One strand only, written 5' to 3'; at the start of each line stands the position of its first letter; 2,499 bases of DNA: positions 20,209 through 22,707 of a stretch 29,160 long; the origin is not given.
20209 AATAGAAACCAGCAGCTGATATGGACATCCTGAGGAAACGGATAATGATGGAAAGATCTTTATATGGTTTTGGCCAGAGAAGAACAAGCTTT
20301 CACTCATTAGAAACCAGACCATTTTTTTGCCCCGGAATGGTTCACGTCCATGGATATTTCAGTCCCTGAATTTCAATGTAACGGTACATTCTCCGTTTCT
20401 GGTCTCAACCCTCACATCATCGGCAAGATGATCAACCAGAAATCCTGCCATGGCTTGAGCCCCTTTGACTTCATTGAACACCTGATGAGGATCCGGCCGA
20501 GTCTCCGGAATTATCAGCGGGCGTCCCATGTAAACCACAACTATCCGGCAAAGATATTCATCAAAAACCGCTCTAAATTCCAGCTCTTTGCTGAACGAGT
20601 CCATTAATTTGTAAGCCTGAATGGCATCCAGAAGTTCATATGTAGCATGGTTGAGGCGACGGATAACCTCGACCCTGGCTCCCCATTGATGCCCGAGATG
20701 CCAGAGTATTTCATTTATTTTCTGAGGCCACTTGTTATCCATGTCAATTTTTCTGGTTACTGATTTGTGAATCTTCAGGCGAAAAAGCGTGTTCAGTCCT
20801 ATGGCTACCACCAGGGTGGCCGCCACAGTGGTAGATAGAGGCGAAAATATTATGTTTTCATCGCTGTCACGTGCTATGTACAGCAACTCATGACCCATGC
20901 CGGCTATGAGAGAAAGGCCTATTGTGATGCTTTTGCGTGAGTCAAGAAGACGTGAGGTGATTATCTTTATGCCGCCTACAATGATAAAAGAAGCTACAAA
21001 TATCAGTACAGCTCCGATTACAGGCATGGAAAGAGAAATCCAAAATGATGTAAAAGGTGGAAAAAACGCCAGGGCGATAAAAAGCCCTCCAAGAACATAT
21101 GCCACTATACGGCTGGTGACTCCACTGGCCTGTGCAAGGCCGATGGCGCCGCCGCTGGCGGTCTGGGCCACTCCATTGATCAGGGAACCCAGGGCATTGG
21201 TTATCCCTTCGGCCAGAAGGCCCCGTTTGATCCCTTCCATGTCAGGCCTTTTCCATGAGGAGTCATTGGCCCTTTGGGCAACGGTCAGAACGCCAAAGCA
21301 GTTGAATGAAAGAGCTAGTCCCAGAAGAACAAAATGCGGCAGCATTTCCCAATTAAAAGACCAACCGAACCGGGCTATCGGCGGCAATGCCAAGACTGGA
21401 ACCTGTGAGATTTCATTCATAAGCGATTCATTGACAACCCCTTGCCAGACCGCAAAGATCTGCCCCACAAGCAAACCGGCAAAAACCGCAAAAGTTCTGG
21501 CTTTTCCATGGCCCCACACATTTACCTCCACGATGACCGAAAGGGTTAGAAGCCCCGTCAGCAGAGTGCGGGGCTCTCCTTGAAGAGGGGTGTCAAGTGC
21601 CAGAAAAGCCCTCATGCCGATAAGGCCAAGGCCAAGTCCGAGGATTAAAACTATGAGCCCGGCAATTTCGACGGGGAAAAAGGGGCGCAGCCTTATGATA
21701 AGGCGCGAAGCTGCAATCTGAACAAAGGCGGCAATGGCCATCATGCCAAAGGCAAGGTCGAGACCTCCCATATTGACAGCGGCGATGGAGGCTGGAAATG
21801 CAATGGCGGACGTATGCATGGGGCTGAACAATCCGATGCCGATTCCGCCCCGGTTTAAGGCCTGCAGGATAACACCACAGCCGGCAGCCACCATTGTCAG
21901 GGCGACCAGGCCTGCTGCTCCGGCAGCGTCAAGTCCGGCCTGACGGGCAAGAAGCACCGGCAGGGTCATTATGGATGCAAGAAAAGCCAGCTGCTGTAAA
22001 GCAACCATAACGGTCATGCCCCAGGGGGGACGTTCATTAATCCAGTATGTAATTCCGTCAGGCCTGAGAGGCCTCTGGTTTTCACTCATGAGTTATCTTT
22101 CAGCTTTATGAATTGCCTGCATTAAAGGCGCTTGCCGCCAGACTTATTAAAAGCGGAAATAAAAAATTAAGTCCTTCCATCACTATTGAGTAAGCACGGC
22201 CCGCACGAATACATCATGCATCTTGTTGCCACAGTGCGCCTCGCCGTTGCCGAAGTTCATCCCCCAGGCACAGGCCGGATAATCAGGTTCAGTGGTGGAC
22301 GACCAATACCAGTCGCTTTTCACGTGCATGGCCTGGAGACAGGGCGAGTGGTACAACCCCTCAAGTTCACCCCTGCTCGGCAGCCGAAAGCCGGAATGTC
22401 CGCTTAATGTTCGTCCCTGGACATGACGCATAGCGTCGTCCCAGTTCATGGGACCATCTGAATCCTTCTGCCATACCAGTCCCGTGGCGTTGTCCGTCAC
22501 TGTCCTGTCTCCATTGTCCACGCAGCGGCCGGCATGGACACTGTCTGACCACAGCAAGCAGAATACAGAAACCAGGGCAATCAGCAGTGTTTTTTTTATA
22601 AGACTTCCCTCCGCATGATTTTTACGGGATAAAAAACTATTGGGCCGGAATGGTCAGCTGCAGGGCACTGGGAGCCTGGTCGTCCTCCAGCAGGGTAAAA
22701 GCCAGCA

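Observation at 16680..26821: Six-gene co-oriented cluster: candidate undescribed periplasmic hydrolysis plus one-component sensing system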

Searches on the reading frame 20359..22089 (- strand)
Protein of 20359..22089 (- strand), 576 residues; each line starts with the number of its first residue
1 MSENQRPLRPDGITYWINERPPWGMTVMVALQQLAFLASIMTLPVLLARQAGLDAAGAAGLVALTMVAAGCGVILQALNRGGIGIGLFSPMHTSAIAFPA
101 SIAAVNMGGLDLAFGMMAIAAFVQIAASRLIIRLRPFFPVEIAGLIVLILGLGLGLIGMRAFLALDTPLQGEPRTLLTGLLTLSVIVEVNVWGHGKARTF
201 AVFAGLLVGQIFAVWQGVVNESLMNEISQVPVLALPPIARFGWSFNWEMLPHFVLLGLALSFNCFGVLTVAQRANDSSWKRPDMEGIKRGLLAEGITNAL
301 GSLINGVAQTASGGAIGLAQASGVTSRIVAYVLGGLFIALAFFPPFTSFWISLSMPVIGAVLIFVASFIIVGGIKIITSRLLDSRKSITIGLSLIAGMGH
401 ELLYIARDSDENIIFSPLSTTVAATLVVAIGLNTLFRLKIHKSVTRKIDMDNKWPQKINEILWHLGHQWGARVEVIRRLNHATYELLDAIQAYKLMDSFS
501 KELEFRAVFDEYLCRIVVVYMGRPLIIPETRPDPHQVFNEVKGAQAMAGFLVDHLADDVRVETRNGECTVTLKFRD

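Call 4: search_protein_families(library=pfam, proteins=[window:20359-22089:-], max_evalue=0.01)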
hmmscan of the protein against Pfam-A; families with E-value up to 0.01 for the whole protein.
window:20359-22089:- (576 aa): 1 family
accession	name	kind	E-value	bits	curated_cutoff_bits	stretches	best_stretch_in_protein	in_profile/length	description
PF00860.26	Xan_ur_permease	-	5.2e-43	147.7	27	1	26-399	3-382/389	Permease family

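Call 5: search_protein_families(library=ncbifam, proteins=[window:20359-22089:-], max_evalue=0.01)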
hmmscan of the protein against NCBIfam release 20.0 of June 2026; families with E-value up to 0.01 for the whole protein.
window:20359-22089:- (576 aa): 4 families
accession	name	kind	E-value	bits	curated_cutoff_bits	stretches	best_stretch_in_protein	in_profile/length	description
TIGR03173.1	pbuX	subfamily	9.1e-54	182.8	414.15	1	34-436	7-406/407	xanthine permease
TIGR00801.1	ncs2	superfamily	4.8e-43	147.7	291.8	1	21-433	2-413/415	NCS2 family nucleobase:cation symporter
NF037981.1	NCS2_1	subfamily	6.2e-12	45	40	1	27-421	4-406/419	purine/pyrimidine permease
NF007995.0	PRK10720.1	equivalog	6.4e-10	38.4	477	1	95-398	80-377/429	uracil permease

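Call 32: search_solved_structures(query=window:20359-22089:-, max_evalue=0.001, show_alignments=2)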
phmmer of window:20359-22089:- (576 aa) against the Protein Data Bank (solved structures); distinct sequences matched with E-value up to 0.001: 3.
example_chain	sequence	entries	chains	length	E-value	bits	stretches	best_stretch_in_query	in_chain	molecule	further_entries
7ytw_A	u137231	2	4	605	3.6e-05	25.7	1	279-398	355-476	Solute carrier family 23 member 1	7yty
8omz_A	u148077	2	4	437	6.3e-05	24.9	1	17-438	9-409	Uracil permease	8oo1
8jew_A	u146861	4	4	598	0.00024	23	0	280-398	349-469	Solute carrier family 23 member 1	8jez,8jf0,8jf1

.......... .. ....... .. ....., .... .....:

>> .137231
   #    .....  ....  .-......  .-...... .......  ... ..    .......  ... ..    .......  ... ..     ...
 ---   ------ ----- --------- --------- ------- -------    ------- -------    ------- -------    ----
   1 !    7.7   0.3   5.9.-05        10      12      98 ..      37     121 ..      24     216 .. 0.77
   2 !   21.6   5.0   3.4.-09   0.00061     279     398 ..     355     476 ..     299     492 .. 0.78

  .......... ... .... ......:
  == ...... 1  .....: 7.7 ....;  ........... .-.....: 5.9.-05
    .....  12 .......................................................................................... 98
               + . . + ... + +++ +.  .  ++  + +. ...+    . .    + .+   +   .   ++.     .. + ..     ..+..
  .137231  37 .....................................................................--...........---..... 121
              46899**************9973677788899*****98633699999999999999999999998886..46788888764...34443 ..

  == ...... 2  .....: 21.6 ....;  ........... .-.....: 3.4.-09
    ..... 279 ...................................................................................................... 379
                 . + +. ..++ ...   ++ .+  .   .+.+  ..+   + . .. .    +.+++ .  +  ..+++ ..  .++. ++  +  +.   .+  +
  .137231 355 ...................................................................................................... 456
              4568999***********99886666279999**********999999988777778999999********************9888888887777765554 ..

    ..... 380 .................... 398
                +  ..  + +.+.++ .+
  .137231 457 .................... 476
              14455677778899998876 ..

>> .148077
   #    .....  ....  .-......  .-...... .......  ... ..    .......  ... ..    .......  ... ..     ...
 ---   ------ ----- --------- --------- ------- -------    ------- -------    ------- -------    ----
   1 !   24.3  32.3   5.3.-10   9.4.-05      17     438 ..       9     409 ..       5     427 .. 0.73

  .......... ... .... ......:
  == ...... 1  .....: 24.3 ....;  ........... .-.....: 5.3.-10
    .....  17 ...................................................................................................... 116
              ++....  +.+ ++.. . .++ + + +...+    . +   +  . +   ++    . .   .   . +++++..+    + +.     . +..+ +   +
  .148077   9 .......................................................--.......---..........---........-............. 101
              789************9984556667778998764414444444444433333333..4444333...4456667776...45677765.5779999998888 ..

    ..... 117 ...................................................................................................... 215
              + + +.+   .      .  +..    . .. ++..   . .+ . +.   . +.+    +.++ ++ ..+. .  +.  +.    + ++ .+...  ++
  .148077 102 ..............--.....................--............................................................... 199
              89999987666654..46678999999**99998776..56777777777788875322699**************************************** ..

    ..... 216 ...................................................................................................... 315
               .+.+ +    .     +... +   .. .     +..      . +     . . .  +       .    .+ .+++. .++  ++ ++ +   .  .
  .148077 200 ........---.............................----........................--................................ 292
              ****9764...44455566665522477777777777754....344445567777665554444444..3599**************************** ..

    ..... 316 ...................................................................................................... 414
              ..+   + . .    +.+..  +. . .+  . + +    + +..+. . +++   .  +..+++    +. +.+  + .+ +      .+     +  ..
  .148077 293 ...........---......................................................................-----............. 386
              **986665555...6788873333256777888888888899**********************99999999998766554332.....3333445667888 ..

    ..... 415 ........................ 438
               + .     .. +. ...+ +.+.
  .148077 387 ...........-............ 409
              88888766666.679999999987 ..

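Call 63: find_homologous_proteins(query=window:20359-22089:-, max_evalue=1e-10)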
Query window:20359-22089:- (576 aa): 135 proteins with E <= 1e-10 among 8000 candidates; the best 120 are listed.
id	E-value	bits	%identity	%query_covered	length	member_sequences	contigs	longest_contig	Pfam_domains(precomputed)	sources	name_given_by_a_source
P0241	0.0e+0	1265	100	100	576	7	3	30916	PF00860.27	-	-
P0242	0.0e+0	1023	81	100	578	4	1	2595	PF00860.27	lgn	-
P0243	9.4e-296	1000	78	100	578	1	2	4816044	PF00860.27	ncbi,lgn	ncbi:solute carrier family 23 protein [Desulfonatronum parangueonense]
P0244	1.5e-290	983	77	100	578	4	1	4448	PF00860.27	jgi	jgi:xanthine permease XanP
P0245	1.5e-287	973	79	96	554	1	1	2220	PF00860.27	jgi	jgi:NCS2 family nucleobase:cation symporter-2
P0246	6.2e-273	925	76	96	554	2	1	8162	PF00860.27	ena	-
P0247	5.0e-257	872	68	99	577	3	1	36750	PF00860.27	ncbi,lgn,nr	ncbi:MAG: hypothetical protein FIA89_11110 [Geobacter sp.]|nr:hypothetical protein [Geobacter sp.]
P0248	6.6e-257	872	69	100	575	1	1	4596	PF00860.27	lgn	-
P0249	2.6e-255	866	69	100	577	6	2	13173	PF00860.27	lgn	-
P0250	7.9e-247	838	66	99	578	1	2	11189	PF00860.27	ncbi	-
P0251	3.9e-232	790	62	99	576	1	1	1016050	PF00860.27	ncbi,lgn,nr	ncbi:MAG: hypothetical protein IPN92_08800 [Chromatiaceae bacterium]|nr:hypothetical protein [Chroma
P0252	4.9e-231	786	62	99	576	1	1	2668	PF00860.27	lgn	-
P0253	1.4e-229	781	62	99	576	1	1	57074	PF00860.27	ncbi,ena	-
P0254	1.1e-228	779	62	99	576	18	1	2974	PF00860.27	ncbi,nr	ncbi:MAG: hypothetical protein KA204_10400 [Chromatiaceae bacterium]|nr:hypothetical protein [Chroma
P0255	1.1e-228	778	61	100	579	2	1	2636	PF00860.27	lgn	-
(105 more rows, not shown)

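Call 64: find_encoding_contigs(protein=P0243, flank=7000, max_places=2)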
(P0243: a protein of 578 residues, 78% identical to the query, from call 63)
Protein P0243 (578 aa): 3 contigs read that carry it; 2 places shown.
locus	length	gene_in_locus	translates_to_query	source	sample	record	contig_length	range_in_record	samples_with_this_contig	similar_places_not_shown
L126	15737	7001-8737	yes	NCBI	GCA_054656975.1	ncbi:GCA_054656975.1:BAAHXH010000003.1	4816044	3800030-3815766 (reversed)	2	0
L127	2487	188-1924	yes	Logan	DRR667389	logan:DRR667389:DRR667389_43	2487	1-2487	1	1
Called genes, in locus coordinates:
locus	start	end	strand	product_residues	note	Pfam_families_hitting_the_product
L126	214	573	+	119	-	-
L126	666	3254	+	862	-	PF19864:Radical_SAM_N2, PF04055:Radical_SAM, PF10105:DUF2344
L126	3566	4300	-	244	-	PF17680:FlgO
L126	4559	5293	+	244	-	-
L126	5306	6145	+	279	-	PF17680:FlgO, PF01471:PG_binding_1 (faint)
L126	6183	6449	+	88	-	-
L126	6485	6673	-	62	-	PF21716:dnstrm_HI1420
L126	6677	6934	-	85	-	PF05973:Gp49 (weak)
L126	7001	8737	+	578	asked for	PF00860:Xan_ur_permease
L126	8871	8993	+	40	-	-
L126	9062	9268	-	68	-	-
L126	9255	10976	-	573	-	PF00989:PAS, PF13426:PAS_9 (weak), PF08447:PAS_3, PF00512:HisKA, PF02518:HATPase_c, PF00072:Response_reg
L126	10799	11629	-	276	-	PF13188:PAS_8 (faint), PF08448:PAS_4 (faint), PF13426:PAS_9, PF08447:PAS_3, PF00989:PAS (weak), PF08447:PAS_3 (weak)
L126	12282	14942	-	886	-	PF00989:PAS, PF13426:PAS_9, PF08447:PAS_3, PF00989:PAS, PF08447:PAS_3, PF13426:PAS_9, PF00989:PAS, PF00989:PAS, +8 more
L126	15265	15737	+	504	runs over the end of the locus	-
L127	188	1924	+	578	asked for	PF00860:Xan_ur_permease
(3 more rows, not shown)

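Call 65: find_encoding_contigs(protein=P0251, flank=7000, max_places=2)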
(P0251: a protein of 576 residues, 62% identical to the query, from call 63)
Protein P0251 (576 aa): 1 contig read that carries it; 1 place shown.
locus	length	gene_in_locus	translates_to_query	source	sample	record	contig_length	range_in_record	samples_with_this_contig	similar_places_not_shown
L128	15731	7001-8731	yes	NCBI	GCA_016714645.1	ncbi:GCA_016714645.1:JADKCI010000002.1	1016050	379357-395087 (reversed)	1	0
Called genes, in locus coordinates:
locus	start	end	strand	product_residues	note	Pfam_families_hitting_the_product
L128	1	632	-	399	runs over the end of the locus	PF00155:Aminotran_1_2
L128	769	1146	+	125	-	PF04430:DUF498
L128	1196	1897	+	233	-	-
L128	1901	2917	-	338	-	PF00106:adh_short (weak), PF01073:3Beta_HSD, PF01370:Epimerase, PF02719:Polysacc_synt_2, PF04321:RmlD_sub_bind, PF16363:GDP_Man_Dehyd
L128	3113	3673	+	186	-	-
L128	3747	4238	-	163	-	PF07254:Cpta_toxin (weak)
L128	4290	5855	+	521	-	PF13489:Methyltransf_23, PF02390:Methyltransf_4 (weak), PF08241:Methyltransf_11, PF08242:Methyltransf_12, PF13649:Methyltransf_25, PF13847:Methyltransf_31, PF10119:MethyTransf_Reg, PF21782:WHD_PKMT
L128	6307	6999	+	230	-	PF00484:Pro_CA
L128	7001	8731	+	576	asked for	PF00860:Xan_ur_permease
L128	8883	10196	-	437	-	PF05496:RuvB_N, PF00004:AAA, PF07728:AAA_5 (weak), PF16193:AAA_assoc_2, PF12002:MgsA_C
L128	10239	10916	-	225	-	PF03548:LolA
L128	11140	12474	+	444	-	PF03631:Virul_fac_BrkB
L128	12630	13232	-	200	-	PF01351:RNase_HII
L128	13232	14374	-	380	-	PF02684:LpxB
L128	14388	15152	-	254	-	PF25087:GMPPB_C (weak), PF00132:Hexapep, PF13720:Acetyltransf_11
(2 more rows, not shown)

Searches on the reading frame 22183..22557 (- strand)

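Call 4: search_protein_families(library=pfam, proteins=[window:22183-22557:-], max_evalue=0.01)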
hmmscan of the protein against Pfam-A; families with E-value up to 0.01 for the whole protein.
window:22183-22557:- (124 aa): 1 family
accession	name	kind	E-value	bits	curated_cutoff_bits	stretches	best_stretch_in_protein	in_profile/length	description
PF07603.17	Lcl_C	-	9.8e-22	77.9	34.9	1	19-121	2-116/117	Lcl C-terminal domain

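Call 5: search_protein_families(library=ncbifam, proteins=[window:22183-22557:-], max_evalue=0.01)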
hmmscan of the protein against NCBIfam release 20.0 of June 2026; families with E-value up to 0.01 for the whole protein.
window:22183-22557:- (124 aa): 1 family
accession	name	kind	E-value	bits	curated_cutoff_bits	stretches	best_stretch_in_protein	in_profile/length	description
NF047850.1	Lsa25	exception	2.8e-05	24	260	0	11-37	30-56/207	surface adhesin Lsa25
